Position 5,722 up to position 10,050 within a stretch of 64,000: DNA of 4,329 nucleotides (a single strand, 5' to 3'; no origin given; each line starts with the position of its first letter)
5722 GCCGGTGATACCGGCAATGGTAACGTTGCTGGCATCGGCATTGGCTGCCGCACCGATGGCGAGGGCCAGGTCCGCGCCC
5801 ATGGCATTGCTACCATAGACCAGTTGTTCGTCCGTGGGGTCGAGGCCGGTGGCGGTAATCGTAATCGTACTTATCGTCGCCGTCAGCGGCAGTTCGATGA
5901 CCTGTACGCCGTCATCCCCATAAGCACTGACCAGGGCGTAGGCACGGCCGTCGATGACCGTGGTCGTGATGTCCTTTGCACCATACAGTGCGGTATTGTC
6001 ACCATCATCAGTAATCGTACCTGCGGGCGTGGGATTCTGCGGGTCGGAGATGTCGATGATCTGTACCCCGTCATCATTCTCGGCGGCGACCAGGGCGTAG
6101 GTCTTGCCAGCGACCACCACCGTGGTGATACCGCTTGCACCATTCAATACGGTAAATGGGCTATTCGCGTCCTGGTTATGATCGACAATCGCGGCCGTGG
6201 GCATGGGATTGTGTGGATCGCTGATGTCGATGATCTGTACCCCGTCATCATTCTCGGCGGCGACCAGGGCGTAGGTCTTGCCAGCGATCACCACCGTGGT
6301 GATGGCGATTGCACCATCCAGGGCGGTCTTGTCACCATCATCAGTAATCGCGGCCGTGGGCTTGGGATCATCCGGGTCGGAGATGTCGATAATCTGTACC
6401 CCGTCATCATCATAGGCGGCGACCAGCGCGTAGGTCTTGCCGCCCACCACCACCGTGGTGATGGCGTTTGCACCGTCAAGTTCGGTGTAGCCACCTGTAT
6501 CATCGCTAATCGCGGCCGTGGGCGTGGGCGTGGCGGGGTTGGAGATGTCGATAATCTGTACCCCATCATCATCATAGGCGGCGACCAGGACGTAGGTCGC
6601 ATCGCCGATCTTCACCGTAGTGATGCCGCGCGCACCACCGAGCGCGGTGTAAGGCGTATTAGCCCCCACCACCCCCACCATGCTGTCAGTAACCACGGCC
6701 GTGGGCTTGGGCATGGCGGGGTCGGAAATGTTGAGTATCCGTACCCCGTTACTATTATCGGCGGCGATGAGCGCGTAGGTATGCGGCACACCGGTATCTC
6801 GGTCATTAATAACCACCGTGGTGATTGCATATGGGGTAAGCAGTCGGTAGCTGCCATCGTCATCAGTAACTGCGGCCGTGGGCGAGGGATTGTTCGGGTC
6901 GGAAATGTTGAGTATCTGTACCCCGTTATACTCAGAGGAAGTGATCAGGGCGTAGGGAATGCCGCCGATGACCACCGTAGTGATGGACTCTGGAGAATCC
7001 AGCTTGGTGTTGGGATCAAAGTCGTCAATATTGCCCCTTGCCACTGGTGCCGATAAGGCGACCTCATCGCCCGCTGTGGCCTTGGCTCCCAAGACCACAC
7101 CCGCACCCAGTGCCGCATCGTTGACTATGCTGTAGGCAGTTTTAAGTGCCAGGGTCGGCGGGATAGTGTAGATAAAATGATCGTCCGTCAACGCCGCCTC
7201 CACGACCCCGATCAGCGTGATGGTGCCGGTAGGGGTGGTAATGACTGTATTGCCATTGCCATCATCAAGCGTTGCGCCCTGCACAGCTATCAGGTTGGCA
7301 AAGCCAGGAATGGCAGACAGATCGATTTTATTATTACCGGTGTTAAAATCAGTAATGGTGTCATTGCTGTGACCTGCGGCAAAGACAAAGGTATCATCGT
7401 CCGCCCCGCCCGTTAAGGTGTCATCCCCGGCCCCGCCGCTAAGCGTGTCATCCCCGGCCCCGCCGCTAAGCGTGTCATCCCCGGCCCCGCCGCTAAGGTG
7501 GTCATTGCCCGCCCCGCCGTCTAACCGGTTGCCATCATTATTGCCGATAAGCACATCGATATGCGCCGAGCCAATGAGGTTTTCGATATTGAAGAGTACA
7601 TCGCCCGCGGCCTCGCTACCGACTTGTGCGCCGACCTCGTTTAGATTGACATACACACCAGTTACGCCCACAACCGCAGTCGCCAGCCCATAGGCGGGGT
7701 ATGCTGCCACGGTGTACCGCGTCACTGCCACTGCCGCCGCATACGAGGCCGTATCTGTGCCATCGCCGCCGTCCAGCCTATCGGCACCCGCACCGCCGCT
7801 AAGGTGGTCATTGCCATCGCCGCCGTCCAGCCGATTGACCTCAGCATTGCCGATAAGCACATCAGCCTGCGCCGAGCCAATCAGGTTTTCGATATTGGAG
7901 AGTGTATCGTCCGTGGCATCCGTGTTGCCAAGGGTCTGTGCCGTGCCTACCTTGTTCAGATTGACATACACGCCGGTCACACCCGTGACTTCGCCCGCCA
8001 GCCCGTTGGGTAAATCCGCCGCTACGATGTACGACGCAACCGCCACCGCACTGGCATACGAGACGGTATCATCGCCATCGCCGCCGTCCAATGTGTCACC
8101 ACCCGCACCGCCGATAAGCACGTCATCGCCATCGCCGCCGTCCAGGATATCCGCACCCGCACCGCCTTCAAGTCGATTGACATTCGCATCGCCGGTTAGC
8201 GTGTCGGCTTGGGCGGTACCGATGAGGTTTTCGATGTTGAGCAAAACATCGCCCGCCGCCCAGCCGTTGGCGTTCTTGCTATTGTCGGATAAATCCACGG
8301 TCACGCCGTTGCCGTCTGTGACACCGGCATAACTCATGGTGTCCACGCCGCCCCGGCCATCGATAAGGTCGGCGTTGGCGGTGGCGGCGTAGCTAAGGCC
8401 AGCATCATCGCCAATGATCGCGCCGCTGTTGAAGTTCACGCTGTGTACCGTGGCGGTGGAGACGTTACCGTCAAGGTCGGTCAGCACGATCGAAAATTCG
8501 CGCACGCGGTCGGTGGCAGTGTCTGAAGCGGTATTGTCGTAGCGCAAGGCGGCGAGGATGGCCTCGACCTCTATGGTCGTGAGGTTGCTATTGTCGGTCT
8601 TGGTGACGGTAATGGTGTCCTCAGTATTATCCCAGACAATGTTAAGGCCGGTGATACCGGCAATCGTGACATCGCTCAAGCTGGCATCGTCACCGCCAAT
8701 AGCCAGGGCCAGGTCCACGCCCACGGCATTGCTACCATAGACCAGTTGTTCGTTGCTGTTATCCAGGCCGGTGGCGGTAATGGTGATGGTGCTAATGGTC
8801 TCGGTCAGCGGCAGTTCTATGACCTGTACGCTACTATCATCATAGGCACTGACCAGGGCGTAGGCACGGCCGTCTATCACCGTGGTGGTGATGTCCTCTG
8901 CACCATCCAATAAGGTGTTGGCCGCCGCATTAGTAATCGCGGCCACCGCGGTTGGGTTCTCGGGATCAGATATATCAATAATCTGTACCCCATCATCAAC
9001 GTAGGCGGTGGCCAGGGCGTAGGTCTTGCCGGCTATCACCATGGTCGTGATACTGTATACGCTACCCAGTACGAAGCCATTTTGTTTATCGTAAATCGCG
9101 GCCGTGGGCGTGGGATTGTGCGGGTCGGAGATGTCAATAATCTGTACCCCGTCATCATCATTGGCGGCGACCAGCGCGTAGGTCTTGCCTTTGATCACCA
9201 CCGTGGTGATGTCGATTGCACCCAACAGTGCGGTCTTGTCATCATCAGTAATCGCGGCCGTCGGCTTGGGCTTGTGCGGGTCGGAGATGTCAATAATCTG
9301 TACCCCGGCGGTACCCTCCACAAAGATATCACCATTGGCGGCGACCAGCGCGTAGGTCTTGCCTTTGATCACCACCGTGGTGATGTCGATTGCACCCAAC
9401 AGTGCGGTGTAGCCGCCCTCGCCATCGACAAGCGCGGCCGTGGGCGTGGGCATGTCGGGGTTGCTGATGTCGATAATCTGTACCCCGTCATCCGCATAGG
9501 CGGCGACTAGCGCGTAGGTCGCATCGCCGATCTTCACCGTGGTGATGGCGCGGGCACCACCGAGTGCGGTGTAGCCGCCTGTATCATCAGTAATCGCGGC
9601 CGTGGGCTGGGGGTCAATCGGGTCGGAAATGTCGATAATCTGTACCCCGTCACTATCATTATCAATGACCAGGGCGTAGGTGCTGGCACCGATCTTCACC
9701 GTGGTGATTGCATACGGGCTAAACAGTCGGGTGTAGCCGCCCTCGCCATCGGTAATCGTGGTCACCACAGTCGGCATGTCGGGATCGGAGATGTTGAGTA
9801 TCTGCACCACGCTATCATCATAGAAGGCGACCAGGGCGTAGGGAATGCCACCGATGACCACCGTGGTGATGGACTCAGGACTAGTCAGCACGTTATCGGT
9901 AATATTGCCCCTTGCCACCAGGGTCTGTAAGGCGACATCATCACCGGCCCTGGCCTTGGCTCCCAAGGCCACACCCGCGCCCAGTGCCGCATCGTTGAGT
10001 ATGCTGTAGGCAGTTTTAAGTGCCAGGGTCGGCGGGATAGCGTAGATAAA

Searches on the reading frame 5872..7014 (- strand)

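Call 8: search_protein_families(library=pfam, proteins=[window:5872-7014:-], max_evalue=0.1)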
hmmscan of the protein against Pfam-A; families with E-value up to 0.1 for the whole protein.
window:5872-7014:- (381 aa): 4 families
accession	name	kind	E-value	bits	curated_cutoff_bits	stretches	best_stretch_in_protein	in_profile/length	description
PF08309.17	LVIVD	-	9.9e-15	54.1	20.2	3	299-333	7-39/42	LVIVD repeat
PF06949.16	DUF1292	-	1.7e-07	32.4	24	0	185-226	11-60/75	Protein of unknown function (DUF1292)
PF16845.11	SQAPI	-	0.0035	18.1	31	0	263-316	3-56/83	Aspartic acid proteinase inhibitor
PF17396.8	DUF1611_N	-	0.0055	17.4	22.6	0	307-325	77-95/95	Domain of unknown function (DUF1611_N) Rossmann-like domain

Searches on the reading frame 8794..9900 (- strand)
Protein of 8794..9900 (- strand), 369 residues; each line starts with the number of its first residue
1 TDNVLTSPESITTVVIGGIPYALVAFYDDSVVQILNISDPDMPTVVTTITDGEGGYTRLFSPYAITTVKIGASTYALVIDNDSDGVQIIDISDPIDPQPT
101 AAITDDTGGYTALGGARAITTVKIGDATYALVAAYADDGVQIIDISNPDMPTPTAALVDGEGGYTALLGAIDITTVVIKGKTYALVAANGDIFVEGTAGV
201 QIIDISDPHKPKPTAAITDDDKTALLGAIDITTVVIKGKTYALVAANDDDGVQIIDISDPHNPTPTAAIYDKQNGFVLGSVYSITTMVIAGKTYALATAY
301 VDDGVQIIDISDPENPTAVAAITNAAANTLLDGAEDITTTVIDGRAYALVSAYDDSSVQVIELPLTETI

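Call 8: search_protein_families(library=pfam, proteins=[window:8794-9900:-], max_evalue=0.1)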
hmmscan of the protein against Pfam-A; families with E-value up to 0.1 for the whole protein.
window:8794-9900:- (369 aa): 3 families
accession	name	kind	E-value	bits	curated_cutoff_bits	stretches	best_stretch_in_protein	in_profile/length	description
PF08309.17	LVIVD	-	1.7e-08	34.1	20.2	1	234-264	7-35/42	LVIVD repeat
PF03736.22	EPTP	-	0.0013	19.2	21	0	227-247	12-31/42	EPTP domain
PF24814.1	WD40_Prp19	-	0.058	12.9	320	0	279-312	175-208/281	Prp19 WD40 domain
